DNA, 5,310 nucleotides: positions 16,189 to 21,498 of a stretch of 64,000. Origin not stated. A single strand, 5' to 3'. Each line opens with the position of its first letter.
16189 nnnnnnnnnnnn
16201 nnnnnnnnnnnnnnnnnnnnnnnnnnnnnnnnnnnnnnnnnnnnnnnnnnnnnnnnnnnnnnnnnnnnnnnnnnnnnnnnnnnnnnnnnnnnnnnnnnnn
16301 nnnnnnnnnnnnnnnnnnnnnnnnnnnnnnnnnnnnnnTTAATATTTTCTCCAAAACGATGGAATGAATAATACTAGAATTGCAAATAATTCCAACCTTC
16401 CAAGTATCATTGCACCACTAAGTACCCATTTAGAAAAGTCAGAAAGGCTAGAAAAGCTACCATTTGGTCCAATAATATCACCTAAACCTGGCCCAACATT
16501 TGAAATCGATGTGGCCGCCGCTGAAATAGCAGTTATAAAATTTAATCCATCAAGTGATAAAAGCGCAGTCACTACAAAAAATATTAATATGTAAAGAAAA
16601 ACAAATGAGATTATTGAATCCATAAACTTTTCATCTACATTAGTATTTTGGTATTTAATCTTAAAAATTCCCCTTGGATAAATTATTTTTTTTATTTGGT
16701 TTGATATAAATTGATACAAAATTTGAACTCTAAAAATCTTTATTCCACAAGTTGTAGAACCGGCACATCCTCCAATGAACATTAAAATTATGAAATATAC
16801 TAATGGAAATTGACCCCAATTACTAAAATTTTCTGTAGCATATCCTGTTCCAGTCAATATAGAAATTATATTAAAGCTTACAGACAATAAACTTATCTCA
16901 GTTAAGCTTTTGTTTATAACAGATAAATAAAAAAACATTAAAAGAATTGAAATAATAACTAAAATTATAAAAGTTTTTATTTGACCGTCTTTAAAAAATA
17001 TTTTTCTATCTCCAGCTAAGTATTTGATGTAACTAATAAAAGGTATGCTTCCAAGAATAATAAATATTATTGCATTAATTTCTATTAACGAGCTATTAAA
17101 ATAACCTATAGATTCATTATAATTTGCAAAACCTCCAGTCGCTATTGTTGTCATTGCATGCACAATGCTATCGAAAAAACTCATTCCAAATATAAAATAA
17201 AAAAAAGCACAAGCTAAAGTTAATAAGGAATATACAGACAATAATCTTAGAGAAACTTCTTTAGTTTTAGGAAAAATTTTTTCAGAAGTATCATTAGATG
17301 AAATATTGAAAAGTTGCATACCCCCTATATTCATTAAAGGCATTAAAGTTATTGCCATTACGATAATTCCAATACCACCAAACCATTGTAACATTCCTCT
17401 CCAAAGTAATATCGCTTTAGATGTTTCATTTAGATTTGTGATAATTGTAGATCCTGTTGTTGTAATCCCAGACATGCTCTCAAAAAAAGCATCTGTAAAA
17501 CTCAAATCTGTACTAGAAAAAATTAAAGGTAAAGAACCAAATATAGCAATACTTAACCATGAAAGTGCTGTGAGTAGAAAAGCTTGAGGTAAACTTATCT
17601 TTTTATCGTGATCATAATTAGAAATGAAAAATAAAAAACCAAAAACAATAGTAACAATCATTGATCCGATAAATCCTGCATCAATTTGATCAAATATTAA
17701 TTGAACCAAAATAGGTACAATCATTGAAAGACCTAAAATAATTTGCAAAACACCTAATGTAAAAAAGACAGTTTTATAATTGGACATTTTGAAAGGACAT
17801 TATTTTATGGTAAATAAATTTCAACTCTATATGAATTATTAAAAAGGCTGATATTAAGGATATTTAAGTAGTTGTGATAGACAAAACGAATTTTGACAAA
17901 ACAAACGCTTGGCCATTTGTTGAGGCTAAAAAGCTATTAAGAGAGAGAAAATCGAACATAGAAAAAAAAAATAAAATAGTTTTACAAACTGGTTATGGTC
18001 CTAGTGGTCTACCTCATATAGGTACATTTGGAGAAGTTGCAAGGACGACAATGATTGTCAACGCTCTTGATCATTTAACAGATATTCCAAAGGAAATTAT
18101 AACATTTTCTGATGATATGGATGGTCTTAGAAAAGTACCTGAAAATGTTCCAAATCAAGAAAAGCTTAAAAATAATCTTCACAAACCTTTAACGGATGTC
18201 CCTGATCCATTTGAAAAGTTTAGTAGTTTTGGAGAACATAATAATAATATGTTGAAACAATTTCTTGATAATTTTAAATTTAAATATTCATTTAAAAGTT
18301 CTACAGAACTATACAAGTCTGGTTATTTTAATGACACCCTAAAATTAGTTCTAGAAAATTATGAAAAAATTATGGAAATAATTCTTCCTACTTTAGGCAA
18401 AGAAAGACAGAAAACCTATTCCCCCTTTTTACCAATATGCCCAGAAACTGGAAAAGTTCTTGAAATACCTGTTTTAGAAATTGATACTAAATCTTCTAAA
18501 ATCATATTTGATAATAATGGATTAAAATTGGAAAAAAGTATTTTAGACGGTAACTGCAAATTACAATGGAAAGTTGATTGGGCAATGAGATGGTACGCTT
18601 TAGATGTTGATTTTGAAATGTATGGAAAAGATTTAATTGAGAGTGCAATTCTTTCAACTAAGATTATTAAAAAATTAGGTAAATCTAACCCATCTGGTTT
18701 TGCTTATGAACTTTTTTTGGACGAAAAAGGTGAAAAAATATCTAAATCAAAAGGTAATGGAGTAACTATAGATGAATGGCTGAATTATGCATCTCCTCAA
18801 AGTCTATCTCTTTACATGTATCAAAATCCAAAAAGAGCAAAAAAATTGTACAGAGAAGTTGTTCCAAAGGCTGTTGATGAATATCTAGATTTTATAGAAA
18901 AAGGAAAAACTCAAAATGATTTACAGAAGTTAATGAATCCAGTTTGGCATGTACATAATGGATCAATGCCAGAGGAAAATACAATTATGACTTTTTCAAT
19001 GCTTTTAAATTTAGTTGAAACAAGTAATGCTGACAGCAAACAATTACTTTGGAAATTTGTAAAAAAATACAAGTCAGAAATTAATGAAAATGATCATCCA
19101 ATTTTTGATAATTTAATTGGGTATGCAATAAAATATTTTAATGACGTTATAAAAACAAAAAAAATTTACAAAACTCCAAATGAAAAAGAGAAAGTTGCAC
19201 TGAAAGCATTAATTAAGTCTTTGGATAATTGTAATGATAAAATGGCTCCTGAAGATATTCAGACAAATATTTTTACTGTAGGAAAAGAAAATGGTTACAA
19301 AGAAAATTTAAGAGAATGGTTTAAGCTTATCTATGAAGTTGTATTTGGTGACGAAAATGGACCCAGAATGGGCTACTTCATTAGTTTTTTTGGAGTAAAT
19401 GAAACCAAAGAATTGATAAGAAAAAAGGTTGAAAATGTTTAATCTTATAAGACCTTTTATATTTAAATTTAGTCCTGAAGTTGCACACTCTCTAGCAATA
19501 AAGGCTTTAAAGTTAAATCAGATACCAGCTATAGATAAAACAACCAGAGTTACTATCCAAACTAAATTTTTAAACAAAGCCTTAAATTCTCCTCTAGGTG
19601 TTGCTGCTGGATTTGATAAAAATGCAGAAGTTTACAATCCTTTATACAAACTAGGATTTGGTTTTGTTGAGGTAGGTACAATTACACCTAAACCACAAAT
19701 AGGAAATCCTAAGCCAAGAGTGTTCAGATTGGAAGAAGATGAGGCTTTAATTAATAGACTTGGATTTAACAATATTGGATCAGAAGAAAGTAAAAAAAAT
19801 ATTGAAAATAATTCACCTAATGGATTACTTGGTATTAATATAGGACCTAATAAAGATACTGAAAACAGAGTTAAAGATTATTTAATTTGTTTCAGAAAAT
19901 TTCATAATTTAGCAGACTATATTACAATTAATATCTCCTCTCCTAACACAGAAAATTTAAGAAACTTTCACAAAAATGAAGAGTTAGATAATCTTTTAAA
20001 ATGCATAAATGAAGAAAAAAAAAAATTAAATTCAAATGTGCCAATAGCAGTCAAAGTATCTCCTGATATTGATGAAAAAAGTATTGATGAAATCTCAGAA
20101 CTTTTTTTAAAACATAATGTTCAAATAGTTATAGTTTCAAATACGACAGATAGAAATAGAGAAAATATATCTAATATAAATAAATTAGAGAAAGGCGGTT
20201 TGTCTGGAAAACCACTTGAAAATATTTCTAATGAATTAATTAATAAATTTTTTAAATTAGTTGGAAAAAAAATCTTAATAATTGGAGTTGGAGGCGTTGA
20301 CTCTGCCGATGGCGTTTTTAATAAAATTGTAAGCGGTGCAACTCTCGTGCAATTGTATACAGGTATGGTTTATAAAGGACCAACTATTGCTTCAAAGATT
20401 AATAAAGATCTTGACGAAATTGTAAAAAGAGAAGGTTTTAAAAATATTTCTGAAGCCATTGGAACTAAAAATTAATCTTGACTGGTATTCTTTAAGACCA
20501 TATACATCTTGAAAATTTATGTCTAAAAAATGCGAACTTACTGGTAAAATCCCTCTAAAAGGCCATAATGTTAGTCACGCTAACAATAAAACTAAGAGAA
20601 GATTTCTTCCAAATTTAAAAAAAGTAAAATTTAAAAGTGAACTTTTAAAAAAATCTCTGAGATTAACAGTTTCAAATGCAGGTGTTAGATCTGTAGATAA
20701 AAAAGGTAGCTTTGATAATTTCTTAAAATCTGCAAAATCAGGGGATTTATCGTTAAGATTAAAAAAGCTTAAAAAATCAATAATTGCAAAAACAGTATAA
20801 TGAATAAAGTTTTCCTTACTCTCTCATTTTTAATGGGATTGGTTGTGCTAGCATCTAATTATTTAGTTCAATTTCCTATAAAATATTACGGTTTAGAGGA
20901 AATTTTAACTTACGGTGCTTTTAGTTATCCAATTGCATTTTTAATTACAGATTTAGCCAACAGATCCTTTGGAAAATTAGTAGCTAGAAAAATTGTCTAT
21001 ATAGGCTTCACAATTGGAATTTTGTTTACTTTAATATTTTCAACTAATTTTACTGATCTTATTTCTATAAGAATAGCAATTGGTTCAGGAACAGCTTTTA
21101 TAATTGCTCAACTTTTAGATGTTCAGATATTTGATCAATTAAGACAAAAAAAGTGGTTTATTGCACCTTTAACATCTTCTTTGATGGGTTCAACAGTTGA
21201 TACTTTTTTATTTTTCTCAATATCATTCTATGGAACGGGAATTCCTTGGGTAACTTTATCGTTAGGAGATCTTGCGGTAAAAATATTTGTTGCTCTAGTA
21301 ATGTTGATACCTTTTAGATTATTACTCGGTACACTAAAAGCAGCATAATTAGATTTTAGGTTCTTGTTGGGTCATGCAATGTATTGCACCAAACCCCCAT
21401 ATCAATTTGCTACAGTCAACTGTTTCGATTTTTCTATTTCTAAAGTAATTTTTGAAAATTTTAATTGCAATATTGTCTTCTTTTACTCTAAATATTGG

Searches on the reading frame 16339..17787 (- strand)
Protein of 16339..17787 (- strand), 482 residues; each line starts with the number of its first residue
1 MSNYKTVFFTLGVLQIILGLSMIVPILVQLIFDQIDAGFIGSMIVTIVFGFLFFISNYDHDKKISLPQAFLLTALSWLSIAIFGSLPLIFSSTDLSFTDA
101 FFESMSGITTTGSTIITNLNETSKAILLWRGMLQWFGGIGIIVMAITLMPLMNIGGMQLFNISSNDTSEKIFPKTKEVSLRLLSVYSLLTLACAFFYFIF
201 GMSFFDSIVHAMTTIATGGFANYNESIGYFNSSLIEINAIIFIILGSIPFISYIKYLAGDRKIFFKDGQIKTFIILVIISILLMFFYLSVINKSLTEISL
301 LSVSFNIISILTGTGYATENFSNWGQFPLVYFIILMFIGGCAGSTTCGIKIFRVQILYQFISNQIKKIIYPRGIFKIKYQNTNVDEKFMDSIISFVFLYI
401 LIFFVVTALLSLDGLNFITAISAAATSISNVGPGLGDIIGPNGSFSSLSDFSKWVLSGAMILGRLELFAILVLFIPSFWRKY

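Call 45: search_protein_families(library=pfam, proteins=[window:16339-17787:-])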
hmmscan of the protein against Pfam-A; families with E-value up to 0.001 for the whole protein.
window:16339-17787:- (482 aa): 1 family
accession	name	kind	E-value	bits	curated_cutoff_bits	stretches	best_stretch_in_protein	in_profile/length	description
PF02386.22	TrkH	-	7.7e-61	206.5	27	1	42-477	8-498/502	Cation transport protein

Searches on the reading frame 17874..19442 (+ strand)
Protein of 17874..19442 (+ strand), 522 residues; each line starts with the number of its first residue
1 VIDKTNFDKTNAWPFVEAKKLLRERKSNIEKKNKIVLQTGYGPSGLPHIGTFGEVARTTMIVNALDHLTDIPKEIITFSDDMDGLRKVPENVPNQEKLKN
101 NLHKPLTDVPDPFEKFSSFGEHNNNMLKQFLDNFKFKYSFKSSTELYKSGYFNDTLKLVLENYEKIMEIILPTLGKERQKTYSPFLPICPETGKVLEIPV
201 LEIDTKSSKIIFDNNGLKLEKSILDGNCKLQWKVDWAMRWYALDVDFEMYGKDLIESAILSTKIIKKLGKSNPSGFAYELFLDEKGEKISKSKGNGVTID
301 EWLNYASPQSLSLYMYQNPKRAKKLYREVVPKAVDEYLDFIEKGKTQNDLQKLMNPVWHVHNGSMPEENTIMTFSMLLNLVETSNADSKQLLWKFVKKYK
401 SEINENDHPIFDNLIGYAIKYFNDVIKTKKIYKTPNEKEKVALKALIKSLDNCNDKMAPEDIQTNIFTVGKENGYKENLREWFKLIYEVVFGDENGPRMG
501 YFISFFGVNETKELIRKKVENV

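Call 45: search_protein_families(library=pfam, proteins=[window:17874-19442:+])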
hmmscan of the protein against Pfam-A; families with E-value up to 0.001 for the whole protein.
window:17874-19442:+ (522 aa): 2 families
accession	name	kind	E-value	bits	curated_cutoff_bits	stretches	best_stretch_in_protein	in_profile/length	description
PF01921.24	tRNA-synt_1f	-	4.2e-133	444.2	27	1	12-363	2-359/360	tRNA synthetases class I (K)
PF00579.31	tRNA-synt_1b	-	4e-06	26.8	21.1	1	240-354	146-266/292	tRNA synthetases class I (W and Y)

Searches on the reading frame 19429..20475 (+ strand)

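Call 45: search_protein_families(library=pfam, proteins=[window:19429-20475:+])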
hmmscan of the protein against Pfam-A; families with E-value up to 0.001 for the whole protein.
window:19429-20475:+ (348 aa): 1 family
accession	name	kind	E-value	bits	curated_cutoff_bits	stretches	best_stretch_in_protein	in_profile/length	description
PF01180.27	DHO_dh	-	6.3e-78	262.3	27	1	43-331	2-290/291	Dihydroorotate dehydrogenase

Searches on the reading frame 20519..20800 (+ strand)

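Call 45: search_protein_families(library=pfam, proteins=[window:20519-20800:+])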
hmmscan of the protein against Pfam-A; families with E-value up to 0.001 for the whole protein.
window:20519-20800:+ (93 aa): 1 family
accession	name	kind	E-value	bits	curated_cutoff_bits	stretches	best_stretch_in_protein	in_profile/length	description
PF00830.24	Ribosomal_L28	-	3.9e-22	78.4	27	1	3-62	1-60/60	Ribosomal L28 family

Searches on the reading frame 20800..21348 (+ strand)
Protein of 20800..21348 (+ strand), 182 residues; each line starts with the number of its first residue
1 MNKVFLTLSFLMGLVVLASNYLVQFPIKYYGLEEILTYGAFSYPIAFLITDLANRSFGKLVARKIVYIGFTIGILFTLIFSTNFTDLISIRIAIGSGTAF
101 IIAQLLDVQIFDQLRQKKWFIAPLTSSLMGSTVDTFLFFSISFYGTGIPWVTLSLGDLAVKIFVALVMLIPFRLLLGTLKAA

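Call 45: search_protein_families(library=pfam, proteins=[window:20800-21348:+])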
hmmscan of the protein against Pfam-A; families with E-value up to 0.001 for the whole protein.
window:20800-21348:+ (182 aa): 1 family
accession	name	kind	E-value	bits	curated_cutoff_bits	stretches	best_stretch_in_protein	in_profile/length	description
PF02592.20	Vut_1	-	1.2e-22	81.3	27.2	1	37-172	1-148/152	Putative vitamin uptake transporter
